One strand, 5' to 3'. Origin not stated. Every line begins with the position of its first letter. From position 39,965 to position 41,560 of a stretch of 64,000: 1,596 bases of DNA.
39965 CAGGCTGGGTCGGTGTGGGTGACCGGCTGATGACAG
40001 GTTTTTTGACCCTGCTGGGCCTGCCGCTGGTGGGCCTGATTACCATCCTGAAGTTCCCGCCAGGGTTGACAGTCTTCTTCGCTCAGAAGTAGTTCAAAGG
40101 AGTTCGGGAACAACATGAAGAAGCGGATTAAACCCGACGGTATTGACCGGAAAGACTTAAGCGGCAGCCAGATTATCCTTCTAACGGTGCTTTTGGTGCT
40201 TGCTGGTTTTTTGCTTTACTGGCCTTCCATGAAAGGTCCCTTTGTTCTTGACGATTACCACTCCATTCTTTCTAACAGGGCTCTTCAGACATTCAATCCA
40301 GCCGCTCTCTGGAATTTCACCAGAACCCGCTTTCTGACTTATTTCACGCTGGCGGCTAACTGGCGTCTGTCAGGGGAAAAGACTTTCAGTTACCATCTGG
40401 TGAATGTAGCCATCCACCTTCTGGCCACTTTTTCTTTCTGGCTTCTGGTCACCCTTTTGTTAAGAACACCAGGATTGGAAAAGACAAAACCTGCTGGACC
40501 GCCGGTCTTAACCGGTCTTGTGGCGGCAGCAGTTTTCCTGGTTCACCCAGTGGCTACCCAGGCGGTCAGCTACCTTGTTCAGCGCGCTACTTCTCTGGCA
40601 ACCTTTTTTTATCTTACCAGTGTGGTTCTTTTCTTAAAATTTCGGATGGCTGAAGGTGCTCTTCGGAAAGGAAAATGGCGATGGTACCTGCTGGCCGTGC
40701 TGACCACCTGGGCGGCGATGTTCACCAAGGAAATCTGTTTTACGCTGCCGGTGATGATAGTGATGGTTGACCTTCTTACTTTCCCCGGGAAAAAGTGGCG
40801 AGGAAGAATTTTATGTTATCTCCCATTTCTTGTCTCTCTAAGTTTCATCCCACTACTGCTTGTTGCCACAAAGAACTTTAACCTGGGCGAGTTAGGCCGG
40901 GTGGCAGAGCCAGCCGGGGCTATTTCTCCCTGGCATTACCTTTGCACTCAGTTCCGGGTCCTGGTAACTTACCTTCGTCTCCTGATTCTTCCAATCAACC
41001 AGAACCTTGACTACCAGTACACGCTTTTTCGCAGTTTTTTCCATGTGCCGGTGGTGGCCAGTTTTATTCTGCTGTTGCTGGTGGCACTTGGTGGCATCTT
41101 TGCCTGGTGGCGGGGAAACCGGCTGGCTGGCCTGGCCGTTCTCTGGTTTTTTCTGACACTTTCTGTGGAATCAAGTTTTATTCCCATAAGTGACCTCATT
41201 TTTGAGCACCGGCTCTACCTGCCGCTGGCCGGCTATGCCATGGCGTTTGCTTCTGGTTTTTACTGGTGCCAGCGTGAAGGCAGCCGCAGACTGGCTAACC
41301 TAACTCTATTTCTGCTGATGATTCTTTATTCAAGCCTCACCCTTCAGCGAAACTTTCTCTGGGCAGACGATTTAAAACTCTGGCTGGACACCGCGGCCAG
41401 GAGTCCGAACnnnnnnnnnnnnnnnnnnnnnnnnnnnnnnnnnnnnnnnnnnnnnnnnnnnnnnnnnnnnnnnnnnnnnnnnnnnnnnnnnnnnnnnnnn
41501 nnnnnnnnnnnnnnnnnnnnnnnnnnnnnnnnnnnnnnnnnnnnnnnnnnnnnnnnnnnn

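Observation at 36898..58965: Candidate dedicated protein O-glycosylation (TMTC/PMT-like O-mannosylation-type) system wrapped around a 4515-aa giant secreted protein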

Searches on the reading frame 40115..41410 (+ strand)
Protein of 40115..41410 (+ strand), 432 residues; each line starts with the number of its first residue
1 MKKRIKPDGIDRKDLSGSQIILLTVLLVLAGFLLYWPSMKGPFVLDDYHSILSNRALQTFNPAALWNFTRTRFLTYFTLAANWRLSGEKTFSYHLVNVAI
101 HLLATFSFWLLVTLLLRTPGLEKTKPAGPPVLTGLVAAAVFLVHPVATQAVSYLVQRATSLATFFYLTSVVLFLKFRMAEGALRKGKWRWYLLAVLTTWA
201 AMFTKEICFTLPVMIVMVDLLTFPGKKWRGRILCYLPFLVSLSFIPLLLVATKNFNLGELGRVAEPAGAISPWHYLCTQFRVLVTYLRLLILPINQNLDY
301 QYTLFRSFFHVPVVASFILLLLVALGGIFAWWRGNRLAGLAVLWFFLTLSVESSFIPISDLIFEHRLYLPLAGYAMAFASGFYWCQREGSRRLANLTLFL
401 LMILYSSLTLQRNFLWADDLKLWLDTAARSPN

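Call 7: search_protein_families(library=pfam, proteins=[window:40115-41410:+], max_evalue=10)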
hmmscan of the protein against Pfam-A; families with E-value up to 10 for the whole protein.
seq(432 aa): 0 families

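Call 10: search_solved_structures(query=window:40115-41410:+, max_evalue=10, show_alignments=2)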
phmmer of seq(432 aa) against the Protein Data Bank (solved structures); distinct sequences matched with E-value up to 10: 0.

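Call 12: find_homologous_proteins(query=window:40115-41410:+, max_evalue=0.00001)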
Query seq(432 aa) (432 aa): 1553 proteins with E <= 0.00001 among 8000 candidates; the best 120 are listed.
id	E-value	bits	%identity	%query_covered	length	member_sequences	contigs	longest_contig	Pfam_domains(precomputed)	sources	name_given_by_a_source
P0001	7.4e-283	956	100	100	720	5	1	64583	PF13431.13,PF23914.2,PF25062.2,PF13414.13,PF13176.13,PF12569.15,PF13428.13,PF13374.13,PF14559.13,PF25575.1,PF13371.13,PF00515.35,PF13424.13,PF21033.5,PF13432.13,PF13181.13,PF07719.24,PF13174.13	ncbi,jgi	-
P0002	3.9e-154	532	60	96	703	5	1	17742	PF13431.13,PF23914.2,PF25062.2,PF13414.13,PF10952.16,PF13176.13,PF12569.15,PF13428.13,PF13374.13,PF14559.13,PF25575.1,PF13371.13,PF00515.35,PF12895.14,PF13424.13,PF21033.5,PF13432.13,PF13181.13,PF07719.24,PF13174.13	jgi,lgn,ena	-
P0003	2.5e-145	503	59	98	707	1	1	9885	PF25063.1,PF13431.13,PF23914.2,PF13414.13,PF13176.13,PF12569.15,PF13428.13,PF13374.13,PF14559.13,PF24575.2,PF25575.1,PF13371.13,PF17874.8,PF00515.35,PF12895.14,PF13424.13,PF21033.5,PF13432.13,PF13429.13,PF13181.13,PF07719.24,PF13174.13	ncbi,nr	ncbi:MAG: tetratricopeptide repeat protein [Candidatus Omnitrophica bacterium]|nr:tetratricopeptide 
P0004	4.8e-93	331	43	98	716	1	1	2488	PF13414.13,PF12569.15,PF13374.13,PF07721.21,PF24575.2,PF00515.35,PF13424.13,PF13429.13,PF07719.24,PF13174.13,PF13431.13,PF23914.2,PF25062.2,PF24885.2,PF13428.13,PF14559.13,PF25575.1,PF10516.16,PF13371.13,PF17874.8,PF21033.5,PF13432.13,PF13181.13,PF01239.29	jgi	jgi:tetratricopeptide (TPR) repeat protein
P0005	2.3e-89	319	43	97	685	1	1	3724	PF13431.13,PF13414.13,PF12569.15,PF13428.13,PF13374.13,PF14559.13,PF24575.2,PF10516.16,PF13371.13,PF00515.35,PF13424.13,PF13432.13,PF13181.13,PF07719.24,PF13174.13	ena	-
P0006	1.2e-87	313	43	92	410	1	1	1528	-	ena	-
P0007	1.3e-87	313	41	95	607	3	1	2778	PF25063.1,PF13431.13,PF13414.13,PF13176.13,PF13428.13,PF13374.13,PF14559.13,PF24575.2,PF13371.13,PF00515.35,PF13424.13,PF13432.13,PF13181.13,PF07719.24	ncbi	-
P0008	2.8e-87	312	40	95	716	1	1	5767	PF13431.13,PF23914.2,PF25062.2,PF13414.13,PF13176.13,PF12569.15,PF13428.13,PF13374.13,PF14559.13,PF24575.2,PF25575.1,PF10516.16,PF13371.13,PF00515.35,PF13424.13,PF21033.5,PF13432.13,PF13429.13,PF13181.13,PF07719.24,PF13174.13,PF20308.5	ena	-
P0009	8.7e-87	310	41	95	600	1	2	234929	PF13431.13,PF13414.13,PF13428.13,PF14559.13,PF24575.2,PF25575.1,PF10516.16,PF13371.13,PF00515.35,PF13424.13,PF21033.5,PF13432.13,PF13181.13,PF07719.24,PF13174.13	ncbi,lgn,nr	ncbi:MAG: tetratricopeptide repeat protein [Candidatus Omnitrophica bacterium]|nr:tetratricopeptide 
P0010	2.2e-86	309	49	77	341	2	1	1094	-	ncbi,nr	ncbi:MAG TPA: tetratricopeptide repeat protein, partial [bacterium]|nr:tetratricopeptide repeat prot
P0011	4.0e-86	308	42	97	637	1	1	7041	PF13431.13,PF23914.2,PF13414.13,PF13176.13,PF13428.13,PF13374.13,PF07721.21,PF14559.13,PF13371.13,PF00515.35,PF13424.13,PF21033.5,PF13432.13,PF13181.13,PF14561.13,PF07719.24,PF13174.13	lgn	-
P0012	2.5e-85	306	40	94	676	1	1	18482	PF13431.13,PF13414.13,PF13176.13,PF12569.15,PF13428.13,PF13374.13,PF14559.13,PF24575.2,PF25575.1,PF13371.13,PF00515.35,PF13424.13,PF13432.13,PF13181.13,PF07719.24,PF13174.13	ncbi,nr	ncbi:MAG: tetratricopeptide repeat protein [Candidatus Omnitrophica bacterium]|nr:tetratricopeptide 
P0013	2.9e-85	305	41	92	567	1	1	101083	PF13431.13,PF13414.13,PF13371.13,PF00515.35,PF13424.13,PF13432.13,PF13181.13,PF07719.24,PF13174.13,PF13374.13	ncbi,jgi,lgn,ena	ncbi:MAG: tetratricopeptide repeat protein [Candidatus Omnitrophota bacterium]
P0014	5.3e-85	304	42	94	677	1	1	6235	PF25063.1,PF13431.13,PF23914.2,PF13414.13,PF13176.13,PF12569.15,PF13428.13,PF13374.13,PF14559.13,PF13371.13,PF00515.35,PF12895.14,PF13424.13,PF21033.5,PF13432.13,PF06552.19,PF13181.13,PF14561.13,PF07719.24,PF13174.13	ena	-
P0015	5.7e-85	304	39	94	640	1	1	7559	PF13431.13,PF13414.13,PF13176.13,PF13428.13,PF13374.13,PF14559.13,PF24575.2,PF13371.13,PF00515.35,PF13424.13,PF21033.5,PF13432.13,PF13181.13,PF07719.24,PF13174.13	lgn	-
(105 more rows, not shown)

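Call 24: find_encoding_contigs(protein=P0002, flank=10000, max_places=3)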
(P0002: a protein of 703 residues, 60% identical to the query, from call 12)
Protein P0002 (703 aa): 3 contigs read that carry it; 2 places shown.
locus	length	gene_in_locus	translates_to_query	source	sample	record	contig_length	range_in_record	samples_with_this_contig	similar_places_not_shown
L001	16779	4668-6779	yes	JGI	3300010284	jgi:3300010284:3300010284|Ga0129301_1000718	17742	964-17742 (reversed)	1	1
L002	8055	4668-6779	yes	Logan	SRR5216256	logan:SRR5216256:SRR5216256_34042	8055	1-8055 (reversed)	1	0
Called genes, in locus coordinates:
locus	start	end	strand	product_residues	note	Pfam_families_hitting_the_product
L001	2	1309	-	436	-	?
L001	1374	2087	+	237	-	PF00535:Glycos_transf_2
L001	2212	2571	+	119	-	PF10066:DUF2304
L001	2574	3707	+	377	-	PF13439:Glyco_transf_4, PF13579:Glyco_trans_4_4, PF00534:Glycos_transf_1, PF13692:Glyco_trans_1_4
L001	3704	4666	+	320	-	PF05219:DREV (weak), PF06325:PrmA (weak), PF07021:MetW (weak), PF13489:Methyltransf_23, PF13847:Methyltransf_31, PF08241:Methyltransf_11, PF08242:Methyltransf_12, PF13649:Methyltransf_25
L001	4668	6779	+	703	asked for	PF13371:TPR_9, PF00515:TPR_1, PF13424:TPR_12, PF13432:TPR_16, PF00515:TPR_1, PF07719:TPR_2, PF00515:TPR_1, PF13424:TPR_12, +34 more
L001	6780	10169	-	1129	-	PF00092:VWA, PF06707:DUF1194, PF13519:VWA_2, PF26549:Tricorn_N (faint), PF07676:PD40 (weak)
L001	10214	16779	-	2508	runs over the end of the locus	?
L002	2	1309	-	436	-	?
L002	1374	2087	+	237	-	PF00535:Glycos_transf_2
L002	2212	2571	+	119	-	PF10066:DUF2304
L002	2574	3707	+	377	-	PF13439:Glyco_transf_4, PF13579:Glyco_trans_4_4, PF00534:Glycos_transf_1, PF13692:Glyco_trans_1_4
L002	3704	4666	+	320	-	PF05219:DREV (weak), PF06325:PrmA (weak), PF07021:MetW (weak), PF13489:Methyltransf_23, PF13847:Methyltransf_31, PF08241:Methyltransf_11, PF08242:Methyltransf_12, PF13649:Methyltransf_25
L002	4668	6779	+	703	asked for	PF13371:TPR_9, PF00515:TPR_1, PF13424:TPR_12, PF13432:TPR_16, PF00515:TPR_1, PF07719:TPR_2, PF00515:TPR_1, PF13424:TPR_12, +34 more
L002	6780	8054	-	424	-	?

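Call 25: find_encoding_contigs(protein=P0003, flank=10000, max_places=3)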
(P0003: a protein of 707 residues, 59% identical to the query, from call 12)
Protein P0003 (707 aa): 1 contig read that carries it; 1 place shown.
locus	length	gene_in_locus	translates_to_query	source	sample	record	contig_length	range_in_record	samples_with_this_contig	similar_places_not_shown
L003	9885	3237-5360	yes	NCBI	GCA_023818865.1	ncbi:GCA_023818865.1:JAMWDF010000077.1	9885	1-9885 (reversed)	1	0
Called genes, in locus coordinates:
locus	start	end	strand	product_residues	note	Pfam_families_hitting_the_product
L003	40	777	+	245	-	PF00535:Glycos_transf_2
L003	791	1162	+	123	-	PF10066:DUF2304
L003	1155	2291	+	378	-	PF20706:GT4-conflict (faint), PF13439:Glyco_transf_4, PF13579:Glyco_trans_4_4, PF00534:Glycos_transf_1, PF13692:Glyco_trans_1_4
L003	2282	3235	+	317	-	PF13489:Methyltransf_23, PF08241:Methyltransf_11, PF08242:Methyltransf_12, PF13649:Methyltransf_25, PF13847:Methyltransf_31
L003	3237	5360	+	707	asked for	PF13414:TPR_11, PF13424:TPR_12, PF00515:TPR_1, PF13414:TPR_11, PF13424:TPR_12, PF13432:TPR_16, PF00515:TPR_1, PF07719:TPR_2, +34 more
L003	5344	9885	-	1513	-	PF19190:BACON_2, PF19190:BACON_2, PF13540:RCC1_2, PF25390:WD40_RLD, PF00415:RCC1, PF25390:WD40_RLD, PF00415:RCC1, PF13540:RCC1_2, +23 more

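Call 46: search_solved_structures(query=A2, max_evalue=10, show_alignments=3)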
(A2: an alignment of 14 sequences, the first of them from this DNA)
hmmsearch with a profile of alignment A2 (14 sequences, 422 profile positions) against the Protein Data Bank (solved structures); distinct sequences matched with E-value up to 10: 0.

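Call 47: search_protein_families(library=pfam, alignment_id=A2, max_evalue=10)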
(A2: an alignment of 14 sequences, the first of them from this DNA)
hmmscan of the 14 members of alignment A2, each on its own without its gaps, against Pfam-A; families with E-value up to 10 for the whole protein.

A. member 1, seq(432 aa): 0 families

B. families by the number of members that match (of 14 scanned): 12 families
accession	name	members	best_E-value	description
PF08592.16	Anthrone_oxy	2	0.076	Anthrone oxygenase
PF20389.3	DUF6684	2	0.25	Family of unknown function (DUF6684)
PF17259.7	DUF5325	1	0.011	Family of unknown function (DUF5325)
PF24285.1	DUF7473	1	0.036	Family of unknown function (DUF7473)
PF14362.11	DUF4407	1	0.11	Domain of unknown function (DUF4407)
PF20728.2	Nairovirus_NSm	1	0.17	Nairovirus NSm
PF04290.18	DctQ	1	1.2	Tripartite ATP-independent periplasmic transporters, DctQ component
PF15844.10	TMCCDC2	1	2.3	Transmembrane and coiled-coil domain-containing protein 2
PF14965.11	BRI3BP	1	2.4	Negative regulator of p53/TP53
PF13786.12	DUF4179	1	2.5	Domain of unknown function (DUF4179)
PF12159.13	DUF3593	1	9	Protein of unknown function (DUF3593)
PF07695.17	7TMR-DISM_7TM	1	9.1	7TM diverse intracellular signalling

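Call 72: list_cluster_members(proteins=[P0001, P0003])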
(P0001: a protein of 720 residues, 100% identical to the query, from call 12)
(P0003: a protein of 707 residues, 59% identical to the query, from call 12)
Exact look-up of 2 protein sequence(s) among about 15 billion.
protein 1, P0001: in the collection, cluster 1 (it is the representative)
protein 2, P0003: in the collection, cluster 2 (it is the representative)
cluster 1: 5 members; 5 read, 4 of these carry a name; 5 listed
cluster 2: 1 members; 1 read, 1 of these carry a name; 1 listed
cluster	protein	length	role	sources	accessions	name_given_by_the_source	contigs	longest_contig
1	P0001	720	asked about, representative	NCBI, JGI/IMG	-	-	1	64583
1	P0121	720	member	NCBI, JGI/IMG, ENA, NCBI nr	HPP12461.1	MAG TPA: tetratricopeptide repeat protein [bacterium] | tetratricopeptide repeat protein [bacterium]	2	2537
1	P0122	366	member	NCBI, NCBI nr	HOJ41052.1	MAG TPA: tetratricopeptide repeat protein, partial [bacterium] | tetratricopeptide repeat protein [bacterium]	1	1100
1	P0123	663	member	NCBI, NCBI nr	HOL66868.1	MAG TPA: tetratricopeptide repeat protein, partial [bacterium] | tetratricopeptide repeat protein [bacterium]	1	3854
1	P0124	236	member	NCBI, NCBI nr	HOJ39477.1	MAG TPA: hypothetical protein PK644_03305, partial [bacterium] | hypothetical protein [bacterium]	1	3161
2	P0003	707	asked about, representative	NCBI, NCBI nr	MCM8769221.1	MAG: tetratricopeptide repeat protein [Candidatus Omnitrophica bacterium] | tetratricopeptide repeat protein [Candidatus Omnitrophota bacterium]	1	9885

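Call 78: search_protein_representatives(protein=window:40115-41410:+)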
Query: 432 residues. Proteins with E-value up to 0.001 (for the whole library): 35137; up to 1e-10: 19585; up to 1e-30: 5248. The best 150 are listed.
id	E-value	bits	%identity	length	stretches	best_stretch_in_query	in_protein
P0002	1.3e-154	532.2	60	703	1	21-432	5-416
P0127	3.3e-111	389.2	46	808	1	24-432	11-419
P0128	3.7e-100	352.8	50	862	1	19-431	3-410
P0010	6.9e-87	309.0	50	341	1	21-368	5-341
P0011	1.3e-86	308.2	45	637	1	22-431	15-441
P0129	2.5e-86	307.2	42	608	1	26-432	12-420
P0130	5.9e-83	296.1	41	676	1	25-431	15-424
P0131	5.7e-82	292.8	40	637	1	22-432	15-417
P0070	5.5e-80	286.3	40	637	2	185-431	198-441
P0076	1.0e-79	285.4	41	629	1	20-431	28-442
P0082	2.2e-79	284.3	42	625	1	20-430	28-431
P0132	2.8e-79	283.9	43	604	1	25-432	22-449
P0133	4.4e-79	283.3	44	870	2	180-432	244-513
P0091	5.0e-79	283.1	39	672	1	24-430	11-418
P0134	8.8e-79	282.3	43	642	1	21-431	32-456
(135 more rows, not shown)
